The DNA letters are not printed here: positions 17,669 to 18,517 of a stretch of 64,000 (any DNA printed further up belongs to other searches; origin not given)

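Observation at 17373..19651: RtcB ligase next to a translationally coupled P-loop kinase and SLOG (YpsA-like) protein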

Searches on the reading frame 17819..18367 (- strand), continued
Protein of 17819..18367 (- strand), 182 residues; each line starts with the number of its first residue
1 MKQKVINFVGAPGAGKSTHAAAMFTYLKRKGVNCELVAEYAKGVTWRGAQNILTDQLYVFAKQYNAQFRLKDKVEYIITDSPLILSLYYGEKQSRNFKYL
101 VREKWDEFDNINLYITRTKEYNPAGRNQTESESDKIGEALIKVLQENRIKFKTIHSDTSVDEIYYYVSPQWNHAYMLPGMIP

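Call 38: get_annotated_region(hit=H28, flank=4000)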
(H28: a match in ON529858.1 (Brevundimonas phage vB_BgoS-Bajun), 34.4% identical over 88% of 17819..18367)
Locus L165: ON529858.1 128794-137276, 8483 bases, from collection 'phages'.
description: Brevundimonas phage vB_BgoS-Bajun, complete genome.
organism: Brevundimonas phage vB_BgoS-Bajun (NCBI taxid 2948594)
taxonomy: Viruses; Duplodnaviria; Heunggongvirae; Uroviricota; Caudoviricetes; Dolichocephalovirinae
host: Brevundimonas goettingensis LVF2; source: sewage; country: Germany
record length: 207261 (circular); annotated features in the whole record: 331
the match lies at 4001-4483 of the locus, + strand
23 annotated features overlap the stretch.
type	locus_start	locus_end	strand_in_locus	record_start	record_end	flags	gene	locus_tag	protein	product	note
CDS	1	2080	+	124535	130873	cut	-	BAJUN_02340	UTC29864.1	putative lectin-like domain protein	-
CDS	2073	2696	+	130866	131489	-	-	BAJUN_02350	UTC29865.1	hypothetical protein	-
CDS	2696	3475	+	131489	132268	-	-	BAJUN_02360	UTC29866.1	hypothetical protein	-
CDS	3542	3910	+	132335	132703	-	-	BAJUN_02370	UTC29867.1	hypothetical protein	-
CDS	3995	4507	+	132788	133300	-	-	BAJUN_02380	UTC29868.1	trifunctional NAD biosynthesis/regulator protein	trifunctional NAD biosynthesis/regulator protein NadR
tRNA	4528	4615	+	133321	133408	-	-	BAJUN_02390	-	tRNA-Trp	-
tRNA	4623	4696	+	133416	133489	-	-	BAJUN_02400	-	tRNA-Gly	-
tRNA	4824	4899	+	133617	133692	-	-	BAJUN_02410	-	tRNA-Gly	-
tRNA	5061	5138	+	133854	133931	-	-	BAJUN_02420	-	tRNA-Glu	-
tRNA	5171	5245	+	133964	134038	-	-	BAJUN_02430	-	tRNA-Asp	-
CDS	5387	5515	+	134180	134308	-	-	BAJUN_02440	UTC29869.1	hypothetical protein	-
tRNA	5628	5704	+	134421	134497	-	-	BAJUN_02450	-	tRNA-Pro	-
tRNA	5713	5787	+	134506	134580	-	-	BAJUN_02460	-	tRNA-Pro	-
tRNA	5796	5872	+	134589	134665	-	-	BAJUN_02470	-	tRNA-Pro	-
tRNA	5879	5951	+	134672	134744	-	-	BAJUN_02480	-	tRNA-Thr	-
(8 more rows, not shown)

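Call 39: predict_structure(alignment_id=A2)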
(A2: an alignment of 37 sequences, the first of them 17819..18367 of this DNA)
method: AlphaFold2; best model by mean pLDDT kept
length: 182 residues; sequences in the alignment: 37
mean_pLDDT: 90.5   pTM: 0.85
mean pLDDT of the five models: 90.5, 89.9, 89.7, 89.4, 89.1
residues with pLDDT >= 90: 141; 70-90: 27; 50-70: 2; < 50: 12
segments of 3 or more residues with pLDDT < 50: 171-182
pLDDT, mean of each block of 10 residues (from residue 1): 94 95 97 95 86 93 97 97 95 96 97 95 86 96 96 97 84 44 40
secondary structure, 60 per line:
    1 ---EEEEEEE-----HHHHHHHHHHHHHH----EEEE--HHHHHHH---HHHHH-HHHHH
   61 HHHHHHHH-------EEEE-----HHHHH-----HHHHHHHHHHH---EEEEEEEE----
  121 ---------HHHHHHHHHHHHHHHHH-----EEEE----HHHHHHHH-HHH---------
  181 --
elements in order: E4-10 H16-29 E34-37 H40-46 H50-54 H56-68 E76-79 H85-89 H95-105 E109-116 H130-146 E152-155 H160-167

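Call 42: fold_search(model_id=the predicted structure, library=pdb)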
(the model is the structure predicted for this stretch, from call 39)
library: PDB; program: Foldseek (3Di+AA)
matches with E <= 10: 1643; with E <= 0.001: 252
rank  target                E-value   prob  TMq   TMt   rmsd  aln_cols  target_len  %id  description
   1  7fgq                  9.7e-07  1.00  0.58  0.56   5.2       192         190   17  Crystal structure of Thymidylate kinase with TMP and its low-resolution (SAXS) solution structure from Brugia malayi (released 2022-07-27)
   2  2wwf_B                2.7e-06  1.00  0.56  0.50   5.7       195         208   13  Plasmodium falciparum thymidylate kinase in complex with TMP and ADP (released 2010-04-21)
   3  4s35_B                3.1e-06  1.00  0.61  0.57   5.0       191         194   19  AMPPCP and TMP bound Crystal structure of thymidylate kinase (aq_969) from Aquifex Aeolicus VF5 (released 2016-01-27)
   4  5x98_B                3.7e-06  1.00  0.64  0.62   4.7       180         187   16  Y162F mutant of thermus thermophilus HB8 thymidylate kinase (released 2018-03-14)
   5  5x8j_B                3.7e-06  1.00  0.60  0.59   5.2       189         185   14  K16M mutant of thermus thermophilus HB8 thymidylate kinase (released 2018-03-14)
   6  2wwf_C                4.3e-06  1.00  0.56  0.49   5.7       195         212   13  Plasmodium falciparum thymidylate kinase in complex with TMP and ADP (released 2010-04-21)
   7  8x7f_A                4.8e-06  1.00  0.65  0.36   4.2       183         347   16  CryoEM structure of the trifunctional NAD biosynthesis/regulator protein NadR in complex with NAD (released 2024-12-04)
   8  3tmk_C                4.8e-06  1.00  0.52  0.48   5.8       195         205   13  CRYSTAL STRUCTURE OF YEAST THYMIDYLATE KINASE COMPLEXED WITH THE BISUBSTRATE INHIBITOR TP5A AT 2.0 A RESOLUTION: IMPLI (released 1999-02-16)
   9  5x8b_A                5.5e-06  1.00  0.65  0.63   4.4       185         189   14  Crystal structure of ATP-TMP and ADP bound thymidylate kinase from Thermus thermophilus HB8 (released 2018-03-14)
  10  5zb0_B                5.5e-06  1.00  0.56  0.55   5.4       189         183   15  Crystal structure of thymidylate kinase in complex with ADP and TDP from thermus thermophilus HB8 (released 2018-12-19)
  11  5zax_B                6.3e-06  1.00  0.63  0.62   5.4       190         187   15  Crystal structure of thymidylate kinase in complex with ADP, TDP and TMP from thermus thermophilus HB8 (released 2018-12-19)
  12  2wwf_A                6.3e-06  1.00  0.54  0.48   5.7       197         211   12  Plasmodium falciparum thymidylate kinase in complex with TMP and ADP (released 2010-04-21)
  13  2xx3                  6.7e-06  1.00  0.53  0.49   6.6       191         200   12  HUMAN THYMIDYLATE KINASE COMPLEXED WITH thymidine butenyl phosphonate monophosphate and ADP (released 2011-12-07)
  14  5zb4_B                7.1e-06  1.00  0.58  0.57   5.6       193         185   14  Crystal structure of thymidylate kinase in complex with ADP and TMP from thermus thermophilus HB8 (released 2018-12-19)
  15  5xb5_A                8.1e-06  1.00  0.60  0.57   5.4       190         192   17  Crystal structure of R90A mutant of thymidylate kinase (aq_969) from Aquifex Aeolicus VF5 (released 2017-06-28)
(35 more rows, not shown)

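Call 53: search_protein_families(library=pfam, proteins=[L164:3995-4549:+, L165:3995-4507:+], max_evalue=0.01)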
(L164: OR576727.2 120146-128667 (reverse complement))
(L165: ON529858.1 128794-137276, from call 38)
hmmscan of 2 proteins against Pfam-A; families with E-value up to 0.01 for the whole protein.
L164:3995-4549:+ (184 aa): 3 families
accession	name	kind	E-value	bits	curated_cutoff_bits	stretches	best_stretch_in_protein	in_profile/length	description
PF13521.12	AAA_28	-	1.7e-06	28.8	27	1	5-155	2-148/164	AAA domain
PF20720.3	nSTAND3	-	0.0014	18.8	27.2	1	3-54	18-72/155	Novel STAND NTPase 3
PF13401.12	AAA_22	-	0.0096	16.7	27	0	4-36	7-39/130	AAA domain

L165:3995-4507:+ (170 aa): 2 families
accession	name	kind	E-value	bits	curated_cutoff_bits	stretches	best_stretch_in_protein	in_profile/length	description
PF13521.12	AAA_28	-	1.5e-06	28.9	27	1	4-144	2-146/164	AAA domain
PF00005.33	ABC_tran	-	0.0088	17.1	25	1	6-68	16-74/137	ABC transporter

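Call 54: search_solved_structures(query=A2, max_evalue=10, show_alignments=4)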
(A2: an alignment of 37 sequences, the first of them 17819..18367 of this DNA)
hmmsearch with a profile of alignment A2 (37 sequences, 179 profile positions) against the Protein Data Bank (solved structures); distinct sequences matched with E-value up to 10: 93 (the best 60 are shown).
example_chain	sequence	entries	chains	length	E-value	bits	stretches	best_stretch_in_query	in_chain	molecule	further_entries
6een_B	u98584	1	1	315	2.9e-09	39.9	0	15-39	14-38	Designer Pentatricopeptide Protein dPPR10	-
6een_A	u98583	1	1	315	4.4e-09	39.3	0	15-39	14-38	Designer Pentatricopeptide Protein dPPR10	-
6een_C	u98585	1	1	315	1e-06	31.6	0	15-39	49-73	Designer Pentatricopeptide Protein dPPR10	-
6een_D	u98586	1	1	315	3.1e-06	30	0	15-39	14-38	Designer Pentatricopeptide Protein dPPR10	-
4ozs_A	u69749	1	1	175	2.4e-05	27.1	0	15-39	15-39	Alpha solenoid protein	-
2jas_A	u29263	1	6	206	0.00048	22.9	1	7-111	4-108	DEOXYGUANOSINE KINASE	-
2jaq_A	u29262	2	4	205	0.00058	22.6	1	7-111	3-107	DEOXYGUANOSINE KINASE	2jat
1tev_A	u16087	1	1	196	0.0083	18.9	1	2-27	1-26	UMP-CMP kinase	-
2yvu_A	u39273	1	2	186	0.0084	18.8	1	3-44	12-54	Probable adenylyl-sulfate kinase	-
7e9v_A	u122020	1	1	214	0.0091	18.7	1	2-27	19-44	UMP-CMP kinase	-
3l76_A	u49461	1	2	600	0.011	18.5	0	7-39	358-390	Aspartokinase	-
3c8u_A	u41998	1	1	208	0.024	17.4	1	6-38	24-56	Fructokinase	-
5l3r_A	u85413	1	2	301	0.028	17.1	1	4-39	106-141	Signal recognition particle 54 kDa protein, chloroplastic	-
2hmf_A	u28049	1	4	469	0.045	16.4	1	4-39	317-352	Probable aspartokinase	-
3c1m_A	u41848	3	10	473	0.046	16.4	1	4-39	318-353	Probable aspartokinase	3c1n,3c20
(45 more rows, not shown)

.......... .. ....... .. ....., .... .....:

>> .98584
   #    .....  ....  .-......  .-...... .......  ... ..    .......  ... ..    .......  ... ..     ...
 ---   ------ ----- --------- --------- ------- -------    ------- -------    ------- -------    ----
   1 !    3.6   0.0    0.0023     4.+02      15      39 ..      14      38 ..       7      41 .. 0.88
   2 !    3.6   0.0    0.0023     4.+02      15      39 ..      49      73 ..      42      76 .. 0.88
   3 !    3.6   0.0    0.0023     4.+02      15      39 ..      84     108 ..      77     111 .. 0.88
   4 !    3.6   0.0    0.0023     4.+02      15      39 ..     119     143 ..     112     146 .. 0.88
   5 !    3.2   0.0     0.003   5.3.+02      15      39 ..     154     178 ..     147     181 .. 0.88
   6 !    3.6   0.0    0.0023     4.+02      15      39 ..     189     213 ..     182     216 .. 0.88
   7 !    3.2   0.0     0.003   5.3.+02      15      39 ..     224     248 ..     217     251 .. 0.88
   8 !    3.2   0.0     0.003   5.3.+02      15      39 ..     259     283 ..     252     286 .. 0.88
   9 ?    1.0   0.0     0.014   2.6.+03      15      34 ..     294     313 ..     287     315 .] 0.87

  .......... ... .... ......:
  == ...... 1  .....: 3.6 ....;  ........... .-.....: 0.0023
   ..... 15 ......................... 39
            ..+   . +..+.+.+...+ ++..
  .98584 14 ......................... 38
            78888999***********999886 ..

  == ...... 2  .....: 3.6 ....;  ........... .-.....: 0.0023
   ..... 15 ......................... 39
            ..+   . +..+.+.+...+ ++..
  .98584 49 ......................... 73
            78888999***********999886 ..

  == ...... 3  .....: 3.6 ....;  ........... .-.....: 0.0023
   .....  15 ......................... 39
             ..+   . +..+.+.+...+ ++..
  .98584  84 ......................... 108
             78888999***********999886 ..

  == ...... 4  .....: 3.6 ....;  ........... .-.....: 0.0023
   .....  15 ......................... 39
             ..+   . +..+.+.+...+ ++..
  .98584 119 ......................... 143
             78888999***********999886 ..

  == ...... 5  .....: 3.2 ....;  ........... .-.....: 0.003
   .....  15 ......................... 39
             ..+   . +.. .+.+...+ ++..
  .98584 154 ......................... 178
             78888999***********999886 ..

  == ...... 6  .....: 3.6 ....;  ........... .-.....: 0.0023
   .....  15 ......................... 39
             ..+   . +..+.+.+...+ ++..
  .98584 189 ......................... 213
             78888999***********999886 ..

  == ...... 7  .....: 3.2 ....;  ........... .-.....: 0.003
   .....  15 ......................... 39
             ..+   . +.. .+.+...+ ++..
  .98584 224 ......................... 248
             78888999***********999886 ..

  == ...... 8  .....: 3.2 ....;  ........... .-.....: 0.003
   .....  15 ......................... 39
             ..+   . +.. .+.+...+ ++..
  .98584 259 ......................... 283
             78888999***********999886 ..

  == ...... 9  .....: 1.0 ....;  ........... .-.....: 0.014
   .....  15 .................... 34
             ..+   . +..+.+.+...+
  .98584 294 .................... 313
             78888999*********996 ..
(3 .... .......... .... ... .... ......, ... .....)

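Call 61: find_encoding_contigs(protein=P0132, flank=6000, max_places=3)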
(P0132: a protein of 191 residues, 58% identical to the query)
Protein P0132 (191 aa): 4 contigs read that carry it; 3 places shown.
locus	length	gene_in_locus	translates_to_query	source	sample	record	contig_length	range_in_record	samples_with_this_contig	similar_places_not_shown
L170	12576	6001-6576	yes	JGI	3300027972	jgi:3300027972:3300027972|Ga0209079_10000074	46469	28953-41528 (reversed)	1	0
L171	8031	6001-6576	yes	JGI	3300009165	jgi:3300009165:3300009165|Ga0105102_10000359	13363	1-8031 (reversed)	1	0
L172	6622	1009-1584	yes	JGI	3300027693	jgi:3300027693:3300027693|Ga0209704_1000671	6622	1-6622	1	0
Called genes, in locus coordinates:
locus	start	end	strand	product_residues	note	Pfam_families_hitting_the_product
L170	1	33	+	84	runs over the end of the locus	-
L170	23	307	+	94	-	-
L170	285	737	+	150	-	-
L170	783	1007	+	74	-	-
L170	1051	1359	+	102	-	-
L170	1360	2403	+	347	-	-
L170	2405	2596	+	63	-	-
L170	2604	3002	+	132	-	-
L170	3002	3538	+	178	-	-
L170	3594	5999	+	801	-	PF03104:DNA_pol_B_exo1, PF00136:DNA_pol_B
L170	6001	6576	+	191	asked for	PF13521:AAA_28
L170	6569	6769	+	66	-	-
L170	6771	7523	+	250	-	-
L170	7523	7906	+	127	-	PF01050:MannoseP_isomer, PF07883:Cupin_2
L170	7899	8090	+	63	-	-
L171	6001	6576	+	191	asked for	PF13521:AAA_28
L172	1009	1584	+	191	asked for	PF13521:AAA_28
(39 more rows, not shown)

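Call 71: search_protein_families(library=padloc, proteins=[window:17819-18367:-], max_evalue=0.01)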
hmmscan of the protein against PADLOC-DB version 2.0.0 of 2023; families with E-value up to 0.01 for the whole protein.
window:17819-18367:- (182 aa): 1 family
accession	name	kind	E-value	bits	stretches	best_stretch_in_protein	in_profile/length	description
PDLC04140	mad8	-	0.0076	13.8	0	8-39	32-65/314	mads_8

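Call 75: search_protein_families(library=pfam, alignment_id=A4, max_evalue=0.001)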
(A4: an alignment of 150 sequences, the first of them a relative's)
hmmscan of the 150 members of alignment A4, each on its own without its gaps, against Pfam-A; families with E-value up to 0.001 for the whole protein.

A. member 1, L138:4738-5085:+ (116 aa): 0 families

B. families by the number of members that match (of 150 scanned): 88 families (the first 25 are shown)
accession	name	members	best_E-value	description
PF00692.24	dUTPase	5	2.2e-30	dUTPase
PF13353.11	Fer4_12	4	2.7e-42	4Fe-4S single cluster domain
PF22769.1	DCD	4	3.5e-22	dCTP deaminase-like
PF04055.27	Radical_SAM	4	7.8e-12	Radical SAM superfamily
PF11750.13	DUF3307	3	1.5e-11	Protein of unknown function (DUF3307)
PF02481.21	DNA_processg_A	3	8e-08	DNA recombination-mediator protein A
PF15891.11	Nuc_deoxyri_tr2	2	1.6e-25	Nucleoside 2-deoxyribosyltransferase like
PF02739.22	5_3_exonuc_N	2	3.4e-24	5'-3' exonuclease, N-terminal resolvase-like domain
PF06908.16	YpsA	2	1.2e-19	YspA SLOG family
PF09424.15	YqeY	2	1.3e-17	Yqey-like protein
PF22751.1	DUF488-N3a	2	4e-16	Active DUF488-N3 subclade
PF14528.11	LAGLIDADG_3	2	2.8e-14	LAGLIDADG-like domain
PF13392.12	HNH_3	2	6e-12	HNH endonuclease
PF08279.18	HTH_11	2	0.00037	HTH domain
PF01139.22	RtcB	1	2.1e-62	tRNA-splicing ligase RtcB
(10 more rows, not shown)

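Call 82: search_protein_families(library=pfam, proteins=[L131:6525-7073:+, L098:6503-6907:+], max_evalue=0.001)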
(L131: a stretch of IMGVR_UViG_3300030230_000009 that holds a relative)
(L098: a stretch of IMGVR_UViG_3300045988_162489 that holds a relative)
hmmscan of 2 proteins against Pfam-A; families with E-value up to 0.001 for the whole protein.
L131:6525-7073:+ (183 aa): 2 families
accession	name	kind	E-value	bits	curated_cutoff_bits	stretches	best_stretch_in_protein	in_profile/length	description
PF06908.16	YpsA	-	1.2e-19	71.4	27.7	1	4-177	1-166/168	YspA SLOG family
PF02481.21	DNA_processg_A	-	5.3e-05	22.9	29.6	1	34-176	62-189/212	DNA recombination-mediator protein A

L098:6503-6907:+ (135 aa): 2 families
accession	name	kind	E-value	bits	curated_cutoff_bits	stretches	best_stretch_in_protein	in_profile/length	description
PF10686.14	YAcAr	-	2.3e-12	47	28.2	1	9-76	2-66/66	YspA, cpYpsA-related SLOG family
PF02481.21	DNA_processg_A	-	9.8e-05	22.1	29.6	0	10-59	47-93/212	DNA recombination-mediator protein A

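Call 88: search_solved_structures(query=L135:6571-7002:+, max_evalue=0.01)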
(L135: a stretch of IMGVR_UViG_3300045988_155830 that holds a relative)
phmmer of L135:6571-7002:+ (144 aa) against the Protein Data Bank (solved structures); distinct sequences matched with E-value up to 0.01: 6.
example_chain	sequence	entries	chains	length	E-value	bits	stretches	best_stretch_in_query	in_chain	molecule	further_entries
4j5r_A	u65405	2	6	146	2.2e-25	92.6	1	3-141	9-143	O-acetyl-ADP-ribose deacetylase 1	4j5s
4j5q_A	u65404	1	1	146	2.2e-25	92.6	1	3-141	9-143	O-acetyl-ADP-ribose deacetylase 1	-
2eee_A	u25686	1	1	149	2.3e-25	92.5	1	3-141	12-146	Uncharacterized protein C6orf130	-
2l8r_A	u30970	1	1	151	2.4e-25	92.4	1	3-141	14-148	Uncharacterized protein C6orf130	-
2lgr_A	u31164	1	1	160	3e-25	92.1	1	3-141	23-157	Uncharacterized protein C6orf130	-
5m31_A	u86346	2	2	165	0.0029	20.8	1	27-132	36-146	Appr-1-p processing domain protein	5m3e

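Call 91: get_annotated_region(hit=H43, flank=6000)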
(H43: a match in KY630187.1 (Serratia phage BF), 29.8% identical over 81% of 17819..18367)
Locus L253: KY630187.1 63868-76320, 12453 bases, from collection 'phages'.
description: Serratia phage BF, complete genome.
organism: Serratia phage BF (NCBI taxid 1962671)
taxonomy: Viruses; Duplodnaviria; Heunggongvirae; Uroviricota; Caudoviricetes; Eneladusvirus; Eneladusvirus BF
host: Serratia marcescens UCC2017; source: compost; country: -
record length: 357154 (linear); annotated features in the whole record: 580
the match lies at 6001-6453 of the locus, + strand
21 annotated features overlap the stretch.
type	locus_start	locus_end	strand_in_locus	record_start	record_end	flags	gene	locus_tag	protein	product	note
CDS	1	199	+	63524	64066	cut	-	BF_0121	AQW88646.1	hypothetical protein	-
CDS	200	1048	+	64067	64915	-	-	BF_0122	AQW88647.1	hypothetical protein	-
CDS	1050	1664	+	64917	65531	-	-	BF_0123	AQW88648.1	hypothetical protein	-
CDS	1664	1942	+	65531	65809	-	-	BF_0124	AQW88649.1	co-chaperonin GroES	-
CDS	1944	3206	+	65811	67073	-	-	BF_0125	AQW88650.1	tyrosyl-tRNA synthetase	-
CDS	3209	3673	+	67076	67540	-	-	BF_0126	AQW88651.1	hypothetical protein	-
CDS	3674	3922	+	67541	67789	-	-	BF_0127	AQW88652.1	hypothetical protein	-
CDS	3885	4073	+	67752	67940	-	-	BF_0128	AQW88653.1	hypothetical protein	-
CDS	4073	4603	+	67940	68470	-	-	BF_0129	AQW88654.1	adenine-specific DNA methylase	-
CDS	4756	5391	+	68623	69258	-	-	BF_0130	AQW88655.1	hypothetical protein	-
CDS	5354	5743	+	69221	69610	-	-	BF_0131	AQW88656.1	dCMP deaminase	-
CDS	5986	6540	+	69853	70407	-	-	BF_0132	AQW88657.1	AAA domain-containing protein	-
CDS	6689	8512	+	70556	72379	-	-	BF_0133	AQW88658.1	anaerobic NTP reductase large subunit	-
CDS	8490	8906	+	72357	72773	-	-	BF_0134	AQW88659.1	hypothetical protein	-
CDS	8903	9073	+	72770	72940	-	-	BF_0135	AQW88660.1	hypothetical protein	-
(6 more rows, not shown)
